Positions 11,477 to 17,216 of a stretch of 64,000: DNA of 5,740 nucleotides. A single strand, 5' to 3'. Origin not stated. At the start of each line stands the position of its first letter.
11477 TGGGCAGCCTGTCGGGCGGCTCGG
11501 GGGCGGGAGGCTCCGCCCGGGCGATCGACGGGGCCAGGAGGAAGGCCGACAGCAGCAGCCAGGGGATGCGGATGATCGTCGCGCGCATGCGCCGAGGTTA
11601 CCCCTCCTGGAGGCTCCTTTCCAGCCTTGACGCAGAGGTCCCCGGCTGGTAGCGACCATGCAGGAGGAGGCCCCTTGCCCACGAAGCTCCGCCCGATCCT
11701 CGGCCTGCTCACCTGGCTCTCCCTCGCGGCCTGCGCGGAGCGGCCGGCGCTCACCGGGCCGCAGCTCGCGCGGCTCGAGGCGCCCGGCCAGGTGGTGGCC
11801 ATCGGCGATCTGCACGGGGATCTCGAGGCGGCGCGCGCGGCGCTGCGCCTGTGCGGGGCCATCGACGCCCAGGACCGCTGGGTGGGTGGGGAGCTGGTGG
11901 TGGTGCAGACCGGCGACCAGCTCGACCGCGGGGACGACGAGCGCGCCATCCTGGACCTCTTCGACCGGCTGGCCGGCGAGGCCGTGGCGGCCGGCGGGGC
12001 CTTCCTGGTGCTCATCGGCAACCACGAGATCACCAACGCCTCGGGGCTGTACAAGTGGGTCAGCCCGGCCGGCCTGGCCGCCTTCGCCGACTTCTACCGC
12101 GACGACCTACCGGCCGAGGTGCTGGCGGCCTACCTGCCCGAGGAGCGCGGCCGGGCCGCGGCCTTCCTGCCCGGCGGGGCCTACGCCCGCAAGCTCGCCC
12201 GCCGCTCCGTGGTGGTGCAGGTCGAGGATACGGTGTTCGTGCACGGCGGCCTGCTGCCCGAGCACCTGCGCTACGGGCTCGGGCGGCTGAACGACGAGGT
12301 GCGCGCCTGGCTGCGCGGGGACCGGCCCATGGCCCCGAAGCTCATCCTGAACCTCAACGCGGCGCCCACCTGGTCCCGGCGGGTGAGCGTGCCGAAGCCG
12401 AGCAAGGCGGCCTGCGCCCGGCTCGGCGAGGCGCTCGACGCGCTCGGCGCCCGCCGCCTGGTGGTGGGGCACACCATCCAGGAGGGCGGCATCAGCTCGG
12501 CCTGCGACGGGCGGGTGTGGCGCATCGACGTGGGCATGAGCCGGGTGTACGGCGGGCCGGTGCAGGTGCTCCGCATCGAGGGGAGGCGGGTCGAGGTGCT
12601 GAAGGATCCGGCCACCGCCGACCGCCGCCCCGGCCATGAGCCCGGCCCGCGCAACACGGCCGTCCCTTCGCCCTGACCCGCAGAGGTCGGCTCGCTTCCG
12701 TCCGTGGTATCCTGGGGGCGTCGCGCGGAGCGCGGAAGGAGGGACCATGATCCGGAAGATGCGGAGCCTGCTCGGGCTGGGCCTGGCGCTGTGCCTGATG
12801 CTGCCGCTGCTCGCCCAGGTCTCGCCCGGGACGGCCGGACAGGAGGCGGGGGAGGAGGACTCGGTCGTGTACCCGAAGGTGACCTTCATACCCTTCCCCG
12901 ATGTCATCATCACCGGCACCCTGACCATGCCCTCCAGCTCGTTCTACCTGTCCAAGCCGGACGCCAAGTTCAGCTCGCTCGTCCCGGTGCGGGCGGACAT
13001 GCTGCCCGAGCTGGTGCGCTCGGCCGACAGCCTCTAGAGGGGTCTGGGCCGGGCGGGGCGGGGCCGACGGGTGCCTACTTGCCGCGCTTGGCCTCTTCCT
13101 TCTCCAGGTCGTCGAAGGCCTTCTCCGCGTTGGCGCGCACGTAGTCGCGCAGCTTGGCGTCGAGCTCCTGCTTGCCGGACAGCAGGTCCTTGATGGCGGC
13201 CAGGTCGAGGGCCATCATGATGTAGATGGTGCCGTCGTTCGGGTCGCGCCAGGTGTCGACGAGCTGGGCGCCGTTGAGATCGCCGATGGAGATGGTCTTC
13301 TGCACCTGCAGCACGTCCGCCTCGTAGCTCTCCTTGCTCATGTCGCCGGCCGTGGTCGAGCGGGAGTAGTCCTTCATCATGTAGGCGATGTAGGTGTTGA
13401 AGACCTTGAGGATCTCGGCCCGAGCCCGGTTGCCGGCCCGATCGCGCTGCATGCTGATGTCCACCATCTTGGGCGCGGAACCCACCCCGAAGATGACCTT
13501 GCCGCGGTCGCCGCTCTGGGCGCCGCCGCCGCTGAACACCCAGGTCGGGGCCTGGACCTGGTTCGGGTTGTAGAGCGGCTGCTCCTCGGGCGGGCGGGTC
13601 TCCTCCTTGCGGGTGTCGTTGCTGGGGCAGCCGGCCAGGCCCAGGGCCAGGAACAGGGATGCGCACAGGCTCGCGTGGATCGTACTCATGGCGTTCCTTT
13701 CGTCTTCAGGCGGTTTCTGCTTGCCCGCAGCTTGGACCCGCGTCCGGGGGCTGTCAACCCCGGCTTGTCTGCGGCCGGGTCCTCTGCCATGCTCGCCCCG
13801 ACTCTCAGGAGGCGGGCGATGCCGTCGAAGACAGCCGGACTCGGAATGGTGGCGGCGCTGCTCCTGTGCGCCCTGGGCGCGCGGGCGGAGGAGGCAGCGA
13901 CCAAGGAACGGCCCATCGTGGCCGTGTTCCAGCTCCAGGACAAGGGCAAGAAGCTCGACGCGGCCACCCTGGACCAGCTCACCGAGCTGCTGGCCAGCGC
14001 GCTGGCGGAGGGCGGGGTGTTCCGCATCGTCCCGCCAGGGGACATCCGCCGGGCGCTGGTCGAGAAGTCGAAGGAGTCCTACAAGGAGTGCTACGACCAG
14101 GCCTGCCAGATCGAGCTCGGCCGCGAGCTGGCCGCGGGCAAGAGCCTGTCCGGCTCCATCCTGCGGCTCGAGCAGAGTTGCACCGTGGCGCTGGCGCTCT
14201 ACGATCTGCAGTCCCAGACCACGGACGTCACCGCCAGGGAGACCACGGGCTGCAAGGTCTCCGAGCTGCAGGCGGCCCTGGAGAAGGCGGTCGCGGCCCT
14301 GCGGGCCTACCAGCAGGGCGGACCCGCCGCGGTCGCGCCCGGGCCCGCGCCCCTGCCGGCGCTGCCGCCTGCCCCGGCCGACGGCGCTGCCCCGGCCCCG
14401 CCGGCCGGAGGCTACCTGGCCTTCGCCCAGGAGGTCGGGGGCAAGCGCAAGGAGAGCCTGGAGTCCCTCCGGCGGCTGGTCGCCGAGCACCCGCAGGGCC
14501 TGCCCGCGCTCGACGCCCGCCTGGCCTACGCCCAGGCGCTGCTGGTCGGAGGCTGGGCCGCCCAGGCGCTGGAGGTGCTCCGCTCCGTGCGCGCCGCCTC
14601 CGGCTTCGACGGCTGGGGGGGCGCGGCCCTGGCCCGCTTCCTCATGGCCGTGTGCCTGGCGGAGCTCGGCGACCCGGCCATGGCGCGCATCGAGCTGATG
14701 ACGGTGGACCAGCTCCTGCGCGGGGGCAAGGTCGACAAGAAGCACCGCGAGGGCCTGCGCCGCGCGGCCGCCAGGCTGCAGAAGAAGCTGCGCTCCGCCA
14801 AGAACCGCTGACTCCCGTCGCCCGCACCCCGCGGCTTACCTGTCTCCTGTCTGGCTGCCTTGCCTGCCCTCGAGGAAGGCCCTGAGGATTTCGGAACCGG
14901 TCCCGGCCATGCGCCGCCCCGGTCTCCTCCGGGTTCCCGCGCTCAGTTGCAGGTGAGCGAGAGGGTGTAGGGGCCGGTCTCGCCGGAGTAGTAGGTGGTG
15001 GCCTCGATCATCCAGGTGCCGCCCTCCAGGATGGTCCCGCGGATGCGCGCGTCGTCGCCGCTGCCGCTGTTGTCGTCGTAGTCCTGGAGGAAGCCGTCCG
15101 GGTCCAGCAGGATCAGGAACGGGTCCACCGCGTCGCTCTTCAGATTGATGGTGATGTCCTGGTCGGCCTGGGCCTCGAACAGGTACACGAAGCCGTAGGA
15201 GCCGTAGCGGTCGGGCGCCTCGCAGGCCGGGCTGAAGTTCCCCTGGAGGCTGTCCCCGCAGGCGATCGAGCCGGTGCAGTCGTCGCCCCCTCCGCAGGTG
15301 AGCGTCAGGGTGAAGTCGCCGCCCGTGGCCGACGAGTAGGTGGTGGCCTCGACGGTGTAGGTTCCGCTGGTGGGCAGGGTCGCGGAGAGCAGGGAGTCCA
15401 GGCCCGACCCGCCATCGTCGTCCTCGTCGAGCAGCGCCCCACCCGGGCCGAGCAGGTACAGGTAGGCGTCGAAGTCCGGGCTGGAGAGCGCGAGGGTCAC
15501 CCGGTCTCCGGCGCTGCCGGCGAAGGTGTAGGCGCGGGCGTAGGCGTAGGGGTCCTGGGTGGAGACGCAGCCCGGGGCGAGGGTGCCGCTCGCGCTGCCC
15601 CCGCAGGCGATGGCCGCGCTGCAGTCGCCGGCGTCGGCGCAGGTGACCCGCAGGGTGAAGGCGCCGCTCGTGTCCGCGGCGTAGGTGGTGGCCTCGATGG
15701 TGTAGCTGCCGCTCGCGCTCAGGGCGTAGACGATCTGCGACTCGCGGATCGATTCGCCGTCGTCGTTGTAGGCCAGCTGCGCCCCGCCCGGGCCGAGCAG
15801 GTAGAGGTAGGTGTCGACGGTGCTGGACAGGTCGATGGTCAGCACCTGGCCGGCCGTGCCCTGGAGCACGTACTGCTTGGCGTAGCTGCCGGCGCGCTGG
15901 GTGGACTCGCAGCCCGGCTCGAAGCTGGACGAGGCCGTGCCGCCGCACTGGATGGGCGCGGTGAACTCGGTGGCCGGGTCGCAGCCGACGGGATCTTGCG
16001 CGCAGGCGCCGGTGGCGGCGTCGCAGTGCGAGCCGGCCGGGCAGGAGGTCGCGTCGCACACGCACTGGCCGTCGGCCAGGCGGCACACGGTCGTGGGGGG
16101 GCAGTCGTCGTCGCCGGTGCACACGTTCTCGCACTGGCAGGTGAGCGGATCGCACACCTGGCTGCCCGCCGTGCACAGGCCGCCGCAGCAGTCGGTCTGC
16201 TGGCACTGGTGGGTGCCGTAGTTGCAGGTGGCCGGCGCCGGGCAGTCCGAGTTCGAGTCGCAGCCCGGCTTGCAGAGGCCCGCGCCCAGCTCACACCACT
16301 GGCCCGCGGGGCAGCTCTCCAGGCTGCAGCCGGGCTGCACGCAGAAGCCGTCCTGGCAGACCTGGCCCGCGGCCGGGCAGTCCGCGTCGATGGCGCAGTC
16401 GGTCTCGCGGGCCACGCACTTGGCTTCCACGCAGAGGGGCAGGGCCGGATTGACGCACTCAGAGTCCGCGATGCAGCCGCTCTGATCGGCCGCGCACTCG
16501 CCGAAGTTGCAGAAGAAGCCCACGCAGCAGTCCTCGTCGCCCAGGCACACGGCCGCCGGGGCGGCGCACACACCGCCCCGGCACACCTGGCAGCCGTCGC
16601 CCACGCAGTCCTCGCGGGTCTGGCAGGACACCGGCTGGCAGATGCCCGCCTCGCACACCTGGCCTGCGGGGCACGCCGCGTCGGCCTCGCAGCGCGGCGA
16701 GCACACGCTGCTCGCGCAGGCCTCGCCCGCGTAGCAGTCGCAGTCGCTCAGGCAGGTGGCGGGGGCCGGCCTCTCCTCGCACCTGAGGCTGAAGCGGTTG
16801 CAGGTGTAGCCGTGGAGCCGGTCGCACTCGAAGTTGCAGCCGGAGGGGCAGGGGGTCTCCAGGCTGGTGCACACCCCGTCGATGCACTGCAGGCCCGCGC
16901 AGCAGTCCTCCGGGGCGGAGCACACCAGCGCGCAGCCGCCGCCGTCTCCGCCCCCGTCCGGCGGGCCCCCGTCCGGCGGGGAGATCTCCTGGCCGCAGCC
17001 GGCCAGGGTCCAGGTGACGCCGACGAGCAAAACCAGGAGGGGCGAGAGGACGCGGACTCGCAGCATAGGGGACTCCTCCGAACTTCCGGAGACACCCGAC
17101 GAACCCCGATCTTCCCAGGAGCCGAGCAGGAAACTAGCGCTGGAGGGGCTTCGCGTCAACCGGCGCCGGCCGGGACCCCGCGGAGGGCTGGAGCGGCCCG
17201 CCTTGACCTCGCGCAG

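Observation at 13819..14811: Conserved about 110-aa secreted domain with CxxQxC...C motif present in two distant paralogs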

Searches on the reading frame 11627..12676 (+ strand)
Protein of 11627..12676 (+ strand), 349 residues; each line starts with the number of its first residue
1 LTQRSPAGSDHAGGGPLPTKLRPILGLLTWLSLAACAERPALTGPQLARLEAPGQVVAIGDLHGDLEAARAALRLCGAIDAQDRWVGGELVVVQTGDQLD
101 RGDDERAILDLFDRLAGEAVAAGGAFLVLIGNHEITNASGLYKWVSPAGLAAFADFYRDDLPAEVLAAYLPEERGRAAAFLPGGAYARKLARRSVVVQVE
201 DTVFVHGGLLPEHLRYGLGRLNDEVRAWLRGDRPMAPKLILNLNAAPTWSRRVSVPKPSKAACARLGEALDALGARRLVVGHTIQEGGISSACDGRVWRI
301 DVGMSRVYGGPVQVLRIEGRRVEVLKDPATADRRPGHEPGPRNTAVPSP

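Call 17: search_protein_families(library=pfam, proteins=[window:11627-12676:+], max_evalue=0.01)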
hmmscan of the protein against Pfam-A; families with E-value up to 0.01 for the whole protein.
window:11627-12676:+ (349 aa): 1 family
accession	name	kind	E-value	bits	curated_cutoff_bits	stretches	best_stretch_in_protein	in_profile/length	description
PF00149.33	Metallophos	-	4.6e-12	47.2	21.5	1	56-284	3-189/191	Calcineurin-like phosphoesterase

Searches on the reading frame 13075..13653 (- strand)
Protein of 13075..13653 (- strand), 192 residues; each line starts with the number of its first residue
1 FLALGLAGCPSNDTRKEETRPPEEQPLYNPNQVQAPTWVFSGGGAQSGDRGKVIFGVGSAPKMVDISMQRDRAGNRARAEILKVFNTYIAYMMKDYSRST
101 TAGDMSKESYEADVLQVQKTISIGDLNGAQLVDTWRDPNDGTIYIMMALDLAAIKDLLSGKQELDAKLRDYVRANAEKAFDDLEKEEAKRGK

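Call 17: search_protein_families(library=pfam, proteins=[window:13075-13653:-], max_evalue=0.01)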
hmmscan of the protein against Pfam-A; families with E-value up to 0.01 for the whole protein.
window:13075-13653:- (192 aa): 1 family
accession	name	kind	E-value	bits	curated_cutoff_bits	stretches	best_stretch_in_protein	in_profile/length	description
PF02169.21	LPP20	-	0.00017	22.4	25.9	1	51-149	13-96/97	LPP20 lipoprotein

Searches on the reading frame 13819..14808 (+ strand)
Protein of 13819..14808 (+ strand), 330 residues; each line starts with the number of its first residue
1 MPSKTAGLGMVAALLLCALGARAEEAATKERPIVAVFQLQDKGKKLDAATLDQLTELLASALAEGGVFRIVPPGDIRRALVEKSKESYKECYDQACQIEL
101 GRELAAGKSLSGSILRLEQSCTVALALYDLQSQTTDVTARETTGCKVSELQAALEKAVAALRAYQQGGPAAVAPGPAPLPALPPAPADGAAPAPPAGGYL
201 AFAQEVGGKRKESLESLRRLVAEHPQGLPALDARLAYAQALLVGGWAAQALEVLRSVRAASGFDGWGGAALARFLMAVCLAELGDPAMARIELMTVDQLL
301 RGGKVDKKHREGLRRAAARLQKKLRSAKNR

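Call 4: search_protein_families(library=pfam, proteins=[window:13819-14808:+], max_evalue=1)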
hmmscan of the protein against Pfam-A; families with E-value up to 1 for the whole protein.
seq(330 aa): 5 families
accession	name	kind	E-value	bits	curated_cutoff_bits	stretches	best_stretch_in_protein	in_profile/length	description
PF11684.13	DUF3280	-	0.00017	22.4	30.1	1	42-134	20-109/138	Protein of unknown function (DUF2380)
PF13036.11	LpoB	-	0.00025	21.4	22.3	1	28-119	26-115/147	Peptidoglycan-synthase activator LpoB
PF13174.12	TPR_6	-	0.005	17.9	26.3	1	199-226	5-32/33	Tetratricopeptide repeat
PF14559.12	TPR_19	-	0.042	14.6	25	1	209-260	6-54/68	Tetratricopeptide repeat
PF09523.15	DUF2390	-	0.11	13.2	25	0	38-103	38-99/106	Protein of unknown function (DUF2390)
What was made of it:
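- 13912..14310 (+): Gene A four-Cys LpoB/TolB-N-like domain (residues 32-164; Cys at 91, 96, 121, 145). Pfam DUF3280 scores 22.4 bits and LpoB 21.4 bits, both below cut-off (call 4).
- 14413..14808 (+): Gene A C-terminal helical, TPR-like domain (residues 199-330). Weak Pfam hits to TPR_6 (0.005) and TPR_19 (0.042), both below cut-off (call 4).
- On DUF3280 (PF11684): Gene A scores 22.4 bits (call 4).
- Closest known: DUF3280. Same: It aligns over most of the domain (model positions 20-109 of 138 in gene A, call 4).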

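Call 5: search_protein_families(library=ncbifam, proteins=[window:13819-14808:+], max_evalue=1)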
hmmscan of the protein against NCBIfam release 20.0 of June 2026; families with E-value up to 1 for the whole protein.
seq(330 aa): 3 families
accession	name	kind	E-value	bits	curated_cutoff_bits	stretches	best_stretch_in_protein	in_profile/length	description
TIGR02722.1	lp_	equivalog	2e-05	24.7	110.55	1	29-137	67-174/189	penicillin-binding protein activator LpoB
TIGR02800.1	propeller_TolB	equivalog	0.018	14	343.15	1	29-151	21-134/418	Tol-Pal system beta propeller repeat protein TolB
NF033930.1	pneumo_PspA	exception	0.12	11.1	850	1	112-194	301-389/659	pneumococcal surface protein A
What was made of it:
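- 13912..14310 (+): TIGR02722 gives 2e-5 (call 5).
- On LpoB (PF13036 / TIGR02722): TIGR02722 scores 24.7 against 110.55 (call 5).
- On TolB: TIGR02800 scores 14 bits (call 5).
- Closest known: TolB N-terminal domain. Different: TIGR02800 scores 14 bits against a cut-off of 343 (call 5).
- Sequence-level link: for gene A, Pfam DUF3280 gives 1.7e-4, LpoB 2.5e-4 and TIGR02722 2e-5 (calls 4, 5).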

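Call 26: find_homologous_proteins(query=window:13819-14808:+)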
Query window:13819-14808:+ (330 aa): 43 proteins with E <= 0.001 among 8000 candidates.
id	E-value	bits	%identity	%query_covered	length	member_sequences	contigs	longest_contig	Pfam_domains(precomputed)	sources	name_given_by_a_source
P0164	1.1e-196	671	100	97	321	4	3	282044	-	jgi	-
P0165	2.9e-168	577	82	100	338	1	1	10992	-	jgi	jgi:hypothetical protein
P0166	3.8e-41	160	53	43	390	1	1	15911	PF03781.23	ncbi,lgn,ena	-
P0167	1.6e-40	158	53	48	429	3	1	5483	PF08308.18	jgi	-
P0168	6.6e-39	152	50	52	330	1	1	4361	-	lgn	-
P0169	7.6e-37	146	46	48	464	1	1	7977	PF03781.23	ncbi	-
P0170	7.7e-36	142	45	48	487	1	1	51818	PF08238.19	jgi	jgi:TPR repeat protein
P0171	2.2e-35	141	50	42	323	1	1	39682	PF07603.18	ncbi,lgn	-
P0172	3.2e-35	140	45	54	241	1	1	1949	PF08308.18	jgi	-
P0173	8.0e-35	139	56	38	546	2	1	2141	PF08308.18,PF13620.13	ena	-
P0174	9.6e-35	139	49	47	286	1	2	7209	-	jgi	jgi:hypothetical protein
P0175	1.2e-34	139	50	42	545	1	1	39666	PF08308.18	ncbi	-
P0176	4.3e-34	137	50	42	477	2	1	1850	PF08308.18,PF13620.13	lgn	-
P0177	1.5e-30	125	47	44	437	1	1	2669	PF08308.18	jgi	jgi:hypothetical protein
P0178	7.7e-30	123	45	46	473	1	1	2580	PF08238.19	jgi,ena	-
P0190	1.5e-27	115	46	40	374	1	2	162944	PF00691.26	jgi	jgi:outer membrane protein OmpA-like peptidoglycan-associated protein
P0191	5.5e-27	113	49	43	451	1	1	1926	PF08308.18,PF13036.12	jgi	jgi:hypothetical protein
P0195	2.0e-24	105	39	51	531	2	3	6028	PF17820.8,PF00595.30,PF13180.13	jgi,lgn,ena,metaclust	metaclust:\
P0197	2.8e-23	101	44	37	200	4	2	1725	PF11684.14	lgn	-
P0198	8.5e-22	96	47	32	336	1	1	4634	PF11684.14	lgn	-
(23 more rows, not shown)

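Call 28: find_encoding_contigs(protein=P0165, flank=6000, max_places=3)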
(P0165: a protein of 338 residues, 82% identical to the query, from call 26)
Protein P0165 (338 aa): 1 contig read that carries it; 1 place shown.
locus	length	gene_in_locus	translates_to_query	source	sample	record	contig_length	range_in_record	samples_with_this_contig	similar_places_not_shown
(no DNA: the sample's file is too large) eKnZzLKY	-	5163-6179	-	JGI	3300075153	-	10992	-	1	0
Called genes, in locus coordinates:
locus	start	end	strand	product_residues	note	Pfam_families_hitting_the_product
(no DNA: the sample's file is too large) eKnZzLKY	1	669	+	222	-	?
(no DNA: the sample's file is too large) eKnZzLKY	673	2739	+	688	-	PF00246:Peptidase_M14, PF13620:CarboxypepD_reg (weak)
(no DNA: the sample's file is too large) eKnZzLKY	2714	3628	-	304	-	PF03781:FGE-sulfatase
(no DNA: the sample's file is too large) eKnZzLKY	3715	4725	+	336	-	PF00149:Metallophos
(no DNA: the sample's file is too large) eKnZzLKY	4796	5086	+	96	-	-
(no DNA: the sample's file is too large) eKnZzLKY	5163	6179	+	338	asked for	-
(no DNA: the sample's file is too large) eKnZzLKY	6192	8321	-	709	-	PF04151:PPC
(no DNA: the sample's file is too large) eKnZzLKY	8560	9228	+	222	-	PF01209:Ubie_methyltran, PF13489:Methyltransf_23, PF05175:MTS (weak), PF24675:NpmA (weak), PF13847:Methyltransf_31, PF08241:Methyltransf_11, PF08242:Methyltransf_12, PF13649:Methyltransf_25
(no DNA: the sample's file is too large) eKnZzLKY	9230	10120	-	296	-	PF13428:TPR_14 (faint), PF13432:TPR_16 (faint), PF23914:TPR_CcmH_CycH (faint), PF12895:ANAPC3 (faint), PF14561:TPR_20 (faint), PF25064:ARM_TT21_5th (faint), PF14559:TPR_19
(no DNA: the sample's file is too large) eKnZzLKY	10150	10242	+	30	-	-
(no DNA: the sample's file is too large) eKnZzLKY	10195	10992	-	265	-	?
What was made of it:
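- Tried and rejected: The 82%-identical ortholog contig has only 77 bp where the LPP20 gene would lie (call 28).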

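Call 52: search_protein_families(library=pfam, proteins=[P0197, P0198, P0191, P0190, P0195, P0170], max_evalue=0.01)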
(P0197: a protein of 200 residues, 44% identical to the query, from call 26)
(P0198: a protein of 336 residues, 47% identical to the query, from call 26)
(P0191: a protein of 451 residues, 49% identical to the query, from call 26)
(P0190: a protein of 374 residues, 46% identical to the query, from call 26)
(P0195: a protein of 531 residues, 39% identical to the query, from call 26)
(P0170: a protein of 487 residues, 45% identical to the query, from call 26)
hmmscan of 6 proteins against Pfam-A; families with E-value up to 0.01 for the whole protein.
P0197 (200 aa): 2 families
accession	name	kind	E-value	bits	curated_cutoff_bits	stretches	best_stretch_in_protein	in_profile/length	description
PF11684.13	DUF3280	-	1.1e-06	29.5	30.1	1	11-103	21-107/138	Protein of unknown function (DUF2380)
PF13036.11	LpoB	-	0.0013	19.1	22.3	1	18-84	46-112/147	Peptidoglycan-synthase activator LpoB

P0198 (336 aa): 2 families
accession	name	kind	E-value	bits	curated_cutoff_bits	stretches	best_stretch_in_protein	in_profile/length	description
PF11684.13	DUF3280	-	2e-05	25.3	30.1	1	219-313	25-116/138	Protein of unknown function (DUF2380)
PF13036.11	LpoB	-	0.00021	21.7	22.3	1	199-289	25-113/147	Peptidoglycan-synthase activator LpoB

P0191 (451 aa): 2 families
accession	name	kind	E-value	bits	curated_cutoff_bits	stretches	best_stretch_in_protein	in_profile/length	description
PF08308.17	PEGA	-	4.6e-09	36.5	20.8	1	185-249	3-67/71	PEGA domain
PF13036.11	LpoB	-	1.9e-05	25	22.3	1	18-131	19-136/147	Peptidoglycan-synthase activator LpoB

P0190 (374 aa): 1 family
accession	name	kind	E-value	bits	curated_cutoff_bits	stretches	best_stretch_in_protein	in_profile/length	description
PF00691.25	OmpA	-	3.1e-16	59.9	27.2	1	270-365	1-97/98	OmpA family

P0195 (531 aa): 3 families
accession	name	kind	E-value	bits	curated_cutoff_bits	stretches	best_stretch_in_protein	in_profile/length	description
PF13180.12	PDZ_2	-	2.9e-12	47.1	27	1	210-301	2-80/80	PDZ domain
PF17820.7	PDZ_6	-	7.1e-12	45.3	27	1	237-290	2-54/54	PDZ domain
PF00595.29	PDZ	-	6.2e-08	33.3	23.2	1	207-267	8-59/81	PDZ domain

P0170 (487 aa): 1 family
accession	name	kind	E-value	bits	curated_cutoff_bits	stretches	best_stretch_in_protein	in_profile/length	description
PF08238.18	Sel1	-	1.1e-33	114.9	30.7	4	444-477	3-36/36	Sel1 repeat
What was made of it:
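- Closest known: LpoB. Same: Pfam scores are near threshold, and a few relatives pass the cut-off (calls 4, 52).
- The Pfam and TIGRFAM hits are near threshold (calls 4, 5, 52). One relative carries a peptidoglycan-binding OmpA domain (calls 26, 52).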

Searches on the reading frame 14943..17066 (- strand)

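Call 17: search_protein_families(library=pfam, proteins=[window:14943-17066:-], max_evalue=0.01)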
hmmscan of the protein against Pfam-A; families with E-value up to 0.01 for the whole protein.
window:14943-17066:- (707 aa): 1 family
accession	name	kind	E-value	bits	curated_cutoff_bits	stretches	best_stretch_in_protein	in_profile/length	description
PF04151.21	PPC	-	3.7e-19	69.8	25.9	3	512-574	4-68/70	Bacterial pre-peptidase C-terminal domain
